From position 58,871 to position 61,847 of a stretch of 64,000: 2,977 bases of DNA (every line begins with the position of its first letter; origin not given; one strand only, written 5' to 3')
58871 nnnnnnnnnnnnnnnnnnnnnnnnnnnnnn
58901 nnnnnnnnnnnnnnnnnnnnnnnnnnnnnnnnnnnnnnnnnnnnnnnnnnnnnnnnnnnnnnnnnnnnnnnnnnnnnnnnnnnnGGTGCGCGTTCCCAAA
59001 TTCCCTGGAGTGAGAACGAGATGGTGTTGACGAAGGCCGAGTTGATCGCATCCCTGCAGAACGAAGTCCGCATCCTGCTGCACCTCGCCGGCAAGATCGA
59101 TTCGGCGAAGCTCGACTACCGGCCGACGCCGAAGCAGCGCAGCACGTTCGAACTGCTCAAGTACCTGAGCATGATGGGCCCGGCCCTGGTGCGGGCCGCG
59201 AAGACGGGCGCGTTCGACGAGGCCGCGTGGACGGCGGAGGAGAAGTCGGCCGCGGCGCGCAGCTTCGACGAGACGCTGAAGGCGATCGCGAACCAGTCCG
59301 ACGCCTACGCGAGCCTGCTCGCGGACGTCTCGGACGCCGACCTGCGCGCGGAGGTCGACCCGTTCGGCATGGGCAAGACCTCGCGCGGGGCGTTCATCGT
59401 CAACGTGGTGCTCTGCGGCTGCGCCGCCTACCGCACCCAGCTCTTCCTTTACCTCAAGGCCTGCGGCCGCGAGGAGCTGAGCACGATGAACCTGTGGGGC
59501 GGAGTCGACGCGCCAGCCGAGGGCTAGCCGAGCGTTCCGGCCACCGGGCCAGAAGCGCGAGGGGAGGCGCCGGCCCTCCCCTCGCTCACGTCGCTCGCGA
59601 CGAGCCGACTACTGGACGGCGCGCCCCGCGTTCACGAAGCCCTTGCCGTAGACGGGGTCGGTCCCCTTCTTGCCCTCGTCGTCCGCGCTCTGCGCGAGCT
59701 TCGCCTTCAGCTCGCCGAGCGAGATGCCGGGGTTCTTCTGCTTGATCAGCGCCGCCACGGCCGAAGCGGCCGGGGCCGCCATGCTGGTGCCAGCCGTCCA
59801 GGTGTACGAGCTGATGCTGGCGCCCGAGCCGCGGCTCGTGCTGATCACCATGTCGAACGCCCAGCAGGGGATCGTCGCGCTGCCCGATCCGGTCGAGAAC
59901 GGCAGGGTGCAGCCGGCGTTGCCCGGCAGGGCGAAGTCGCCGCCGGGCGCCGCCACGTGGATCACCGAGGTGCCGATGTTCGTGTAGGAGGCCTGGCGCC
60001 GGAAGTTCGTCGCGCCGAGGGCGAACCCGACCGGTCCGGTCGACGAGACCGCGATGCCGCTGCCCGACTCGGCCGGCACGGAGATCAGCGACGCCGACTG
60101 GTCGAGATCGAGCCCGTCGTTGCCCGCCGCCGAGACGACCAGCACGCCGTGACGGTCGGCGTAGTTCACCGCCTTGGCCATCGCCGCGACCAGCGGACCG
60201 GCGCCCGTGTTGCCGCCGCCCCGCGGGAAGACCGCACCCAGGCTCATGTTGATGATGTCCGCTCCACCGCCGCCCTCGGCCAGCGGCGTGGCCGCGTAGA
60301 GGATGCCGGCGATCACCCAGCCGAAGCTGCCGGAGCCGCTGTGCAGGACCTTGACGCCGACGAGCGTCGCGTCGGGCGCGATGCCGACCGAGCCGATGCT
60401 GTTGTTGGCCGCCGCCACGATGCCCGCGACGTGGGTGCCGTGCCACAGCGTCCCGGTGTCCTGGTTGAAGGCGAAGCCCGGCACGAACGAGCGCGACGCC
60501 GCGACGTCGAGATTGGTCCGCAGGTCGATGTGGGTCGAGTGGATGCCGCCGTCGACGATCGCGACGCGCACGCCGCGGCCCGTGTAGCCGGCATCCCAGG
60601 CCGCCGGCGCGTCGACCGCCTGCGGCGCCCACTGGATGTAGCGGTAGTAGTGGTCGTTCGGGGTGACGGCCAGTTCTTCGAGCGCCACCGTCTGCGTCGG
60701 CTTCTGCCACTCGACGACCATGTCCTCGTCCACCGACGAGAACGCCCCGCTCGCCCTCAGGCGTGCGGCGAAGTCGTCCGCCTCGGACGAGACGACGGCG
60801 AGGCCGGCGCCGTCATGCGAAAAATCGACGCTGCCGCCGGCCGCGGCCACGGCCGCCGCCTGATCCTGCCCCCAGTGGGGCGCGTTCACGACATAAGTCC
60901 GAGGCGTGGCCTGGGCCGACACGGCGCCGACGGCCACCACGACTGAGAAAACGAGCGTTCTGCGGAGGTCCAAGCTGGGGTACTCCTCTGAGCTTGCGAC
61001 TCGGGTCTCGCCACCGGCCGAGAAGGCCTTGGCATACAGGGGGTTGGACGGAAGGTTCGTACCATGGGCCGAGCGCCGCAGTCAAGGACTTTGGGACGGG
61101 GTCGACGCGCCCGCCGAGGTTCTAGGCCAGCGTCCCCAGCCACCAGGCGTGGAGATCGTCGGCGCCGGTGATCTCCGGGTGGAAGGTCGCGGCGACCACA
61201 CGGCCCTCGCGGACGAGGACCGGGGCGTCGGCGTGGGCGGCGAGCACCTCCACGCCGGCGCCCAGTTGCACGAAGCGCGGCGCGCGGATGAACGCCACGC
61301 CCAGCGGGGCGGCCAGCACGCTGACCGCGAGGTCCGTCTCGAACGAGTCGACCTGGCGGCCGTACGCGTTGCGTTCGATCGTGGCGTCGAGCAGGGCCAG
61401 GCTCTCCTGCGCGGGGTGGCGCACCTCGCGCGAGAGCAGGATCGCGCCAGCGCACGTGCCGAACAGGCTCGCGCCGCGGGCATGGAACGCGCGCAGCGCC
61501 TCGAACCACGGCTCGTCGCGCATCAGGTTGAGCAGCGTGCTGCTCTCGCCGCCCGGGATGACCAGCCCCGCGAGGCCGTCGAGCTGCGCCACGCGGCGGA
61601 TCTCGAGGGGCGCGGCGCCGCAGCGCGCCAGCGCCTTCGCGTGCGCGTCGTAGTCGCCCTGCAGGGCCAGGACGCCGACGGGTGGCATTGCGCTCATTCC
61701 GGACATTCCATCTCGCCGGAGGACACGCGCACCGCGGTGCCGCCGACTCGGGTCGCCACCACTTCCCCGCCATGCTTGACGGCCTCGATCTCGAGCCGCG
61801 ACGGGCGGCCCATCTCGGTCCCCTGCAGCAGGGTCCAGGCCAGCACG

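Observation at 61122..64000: pdxS and pdxT split by an inserted PhzF-family isomerase and a His-depleted cyclase-family gene, all translationally coupled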

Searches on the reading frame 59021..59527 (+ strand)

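Call 60: search_protein_families(library=pfam, proteins=[window:59021-59527:+], max_evalue=0.001)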
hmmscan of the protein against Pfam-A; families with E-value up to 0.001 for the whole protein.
window:59021-59527:+ (168 aa): 1 family
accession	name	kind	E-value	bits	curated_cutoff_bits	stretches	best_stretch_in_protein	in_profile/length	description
PF12867.12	DinB_2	-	0.00033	21.6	24.8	1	17-126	7-114/128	DinB superfamily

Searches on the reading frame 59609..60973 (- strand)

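Call 60: search_protein_families(library=pfam, proteins=[window:59609-60973:-], max_evalue=0.001)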
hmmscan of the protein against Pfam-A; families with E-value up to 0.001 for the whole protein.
window:59609-60973:- (454 aa): 1 family
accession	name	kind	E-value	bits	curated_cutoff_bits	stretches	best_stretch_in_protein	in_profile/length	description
PF00082.27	Peptidase_S8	-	4.4e-48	164.5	21.8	1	132-445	1-288/288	Subtilase family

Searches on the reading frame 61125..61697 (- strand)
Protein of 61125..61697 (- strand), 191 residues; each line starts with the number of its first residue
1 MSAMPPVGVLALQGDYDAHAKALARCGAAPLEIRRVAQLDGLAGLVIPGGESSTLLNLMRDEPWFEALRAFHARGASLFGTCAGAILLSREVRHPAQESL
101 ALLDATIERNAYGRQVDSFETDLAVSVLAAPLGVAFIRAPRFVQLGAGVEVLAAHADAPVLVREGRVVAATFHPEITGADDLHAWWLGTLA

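Call 5: search_protein_families(library=pfam, proteins=[window:61125-61697:-], max_evalue=0.01)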
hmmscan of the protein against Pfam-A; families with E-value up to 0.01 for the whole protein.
window:61125-61697:- (191 aa): 4 families
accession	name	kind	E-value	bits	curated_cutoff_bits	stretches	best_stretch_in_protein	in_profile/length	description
PF01174.25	SNO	-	1.2e-42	146.3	27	1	9-185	1-181/188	SNO glutamine amidotransferase family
PF07685.20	GATase_3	-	4.1e-06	27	27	1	38-107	36-115/196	CobB/CobQ-like glutamine amidotransferase domain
PF03575.23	Peptidase_S51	-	0.00021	21.4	23.9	1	39-94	80-135/206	Peptidase family S51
PF09825.15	BPL_N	-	0.0011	18.3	24.2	1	43-95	51-102/283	Biotin-protein ligase, N terminal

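Call 6: search_protein_families(library=ncbifam, proteins=[window:61125-61697:-], max_evalue=0.01)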
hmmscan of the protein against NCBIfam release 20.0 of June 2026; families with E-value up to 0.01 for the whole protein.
window:61125-61697:- (191 aa): 6 families
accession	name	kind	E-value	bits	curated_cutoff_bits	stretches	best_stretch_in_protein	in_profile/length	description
TIGR03800.1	PLP_synth_Pdx2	equivalog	6.8e-57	192.4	105.55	1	7-187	2-183/184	pyridoxal 5'-phosphate synthase glutaminase subunit PdxT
NF010050.0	PRK13526.1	equivalog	5.1e-42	143.6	181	1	7-187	5-177/179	glutamine amidotransferase subunit PdxT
NF001989.1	PRK00784.1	equivalog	0.00013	20.8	273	1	36-105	281-357/480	cobyric acid synthase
TIGR02069.1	cyanophycinase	equivalog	0.00014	21.4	126.6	1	36-91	77-132/250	cyanophycinase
TIGR01855.1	IMP_synth_hisH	equivalog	0.00052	19.9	105.4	0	17-109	12-106/198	imidazole glycerol phosphate synthase subunit HisH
NF002204.1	PRK01077.1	equivalog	0.0056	15.6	254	1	16-104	249-341/420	cobyrinic acid a,c-diamide synthase CobB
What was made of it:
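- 61122..61697 (-): pdxT, the PLP synthase glutaminase subunit, 191 aa. PF01174 at 1.2e-42; TIGR03800 scores 192.4 against 105.6 (calls 5, 6).
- Checked: pdxT, 61122..61697: PF01174 at 1.2e-42; TIGR03800 scores 192.4 against 105.6 (calls 5, 6).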

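Call 17: find_related_loci(query=window:61125-61697:-, collection=metagenome_contigs, flank=5000)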
Query window:61125-61697:- (191 aa) in metagenome_contigs; peptide patterns used: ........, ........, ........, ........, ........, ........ (x = any residue, [..] = any of these).
600 stretches matched a pattern (row limit reached: there are more); 500 encode a relative of the query (tblastn E <= 1e-3); the best 80 are kept; 80 distinct loci.
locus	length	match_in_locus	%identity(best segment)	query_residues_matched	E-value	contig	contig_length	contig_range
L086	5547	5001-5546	68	5-187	3e-72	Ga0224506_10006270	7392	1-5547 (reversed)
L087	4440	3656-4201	66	6-188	2e-70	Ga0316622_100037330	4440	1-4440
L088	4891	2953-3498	65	4-185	1e-70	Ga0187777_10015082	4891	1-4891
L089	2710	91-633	66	5-185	2e-71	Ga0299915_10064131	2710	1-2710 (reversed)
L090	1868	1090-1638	65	4-187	1e-72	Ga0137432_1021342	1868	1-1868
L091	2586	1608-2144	64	6-185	1e-70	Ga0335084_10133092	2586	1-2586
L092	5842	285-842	63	4-189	7e-70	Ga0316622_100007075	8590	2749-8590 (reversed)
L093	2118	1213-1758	66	7-188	3e-70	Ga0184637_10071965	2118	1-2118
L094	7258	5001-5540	65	8-188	4e-68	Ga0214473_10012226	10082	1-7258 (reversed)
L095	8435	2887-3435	61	5-187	4e-68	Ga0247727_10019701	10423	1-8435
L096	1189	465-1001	66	5-183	3e-72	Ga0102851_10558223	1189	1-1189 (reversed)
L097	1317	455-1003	65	8-191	2e-71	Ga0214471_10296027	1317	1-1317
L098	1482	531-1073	66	6-187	3e-70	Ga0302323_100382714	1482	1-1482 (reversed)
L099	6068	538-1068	68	8-185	1e-66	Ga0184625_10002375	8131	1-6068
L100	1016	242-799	65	1-187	1e-71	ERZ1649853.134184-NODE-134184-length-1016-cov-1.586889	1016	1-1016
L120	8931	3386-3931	51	5-187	4e-55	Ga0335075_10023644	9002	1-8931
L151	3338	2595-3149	51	7-187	7e-48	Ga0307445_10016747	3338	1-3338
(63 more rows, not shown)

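Call 41: search_protein_families(library=pfam, proteins=[L093:251-1204:+, L120:2695-2922:+, L120:2904-3353:+, L151:1397-1882:+, L151:1886-2194:+, L151:2167-2589:+], max_evalue=0.001)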
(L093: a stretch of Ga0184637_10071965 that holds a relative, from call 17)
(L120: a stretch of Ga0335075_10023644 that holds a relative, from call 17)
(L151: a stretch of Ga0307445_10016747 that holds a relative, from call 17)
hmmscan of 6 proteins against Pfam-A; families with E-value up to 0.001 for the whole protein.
L093:251-1204:+ (318 aa): 1 family
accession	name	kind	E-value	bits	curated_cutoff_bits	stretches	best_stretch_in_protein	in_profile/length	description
PF00291.31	PALP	-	2.2e-71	241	35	1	16-305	2-295/295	Pyridoxal-phosphate dependent enzyme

L120:2695-2922:+ (76 aa): 0 families

L120:2904-3353:+ (150 aa): 1 family
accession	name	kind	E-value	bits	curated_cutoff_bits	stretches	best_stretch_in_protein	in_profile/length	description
PF01850.27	PIN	-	8e-10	39.8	23.6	1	17-133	3-113/120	PIN domain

L151:1397-1882:+ (162 aa): 6 families
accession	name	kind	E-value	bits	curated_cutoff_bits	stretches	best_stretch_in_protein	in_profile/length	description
PF00583.31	Acetyltransf_1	-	3.5e-16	59.9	20.7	1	32-151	6-116/116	Acetyltransferase (GNAT) family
PF13673.13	Acetyltransf_10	-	3.1e-12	47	23.6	1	96-157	50-113/128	Acetyltransferase (GNAT) domain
PF13508.13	Acetyltransf_7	-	3.9e-11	43.6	27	1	66-153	6-84/84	Acetyltransferase (GNAT) domain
PF13527.13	Acetyltransf_9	-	1.8e-10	41.4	25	1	12-153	2-126/127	Acetyltransferase (GNAT) domain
PF14542.12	Acetyltransf_CG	-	0.00056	20.4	30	0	96-132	23-59/80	GCN5-related N-acetyl-transferase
PF13302.13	Acetyltransf_3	-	0.00087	20.4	25.4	0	10-137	2-120/138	Acetyltransferase (GNAT) domain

L151:1886-2194:+ (103 aa): 0 families

L151:2167-2589:+ (141 aa): 1 family
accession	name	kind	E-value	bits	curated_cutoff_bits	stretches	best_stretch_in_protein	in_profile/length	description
PF20126.4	TumE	-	1.7e-09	38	23.4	1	42-124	2-76/81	Toxin TumE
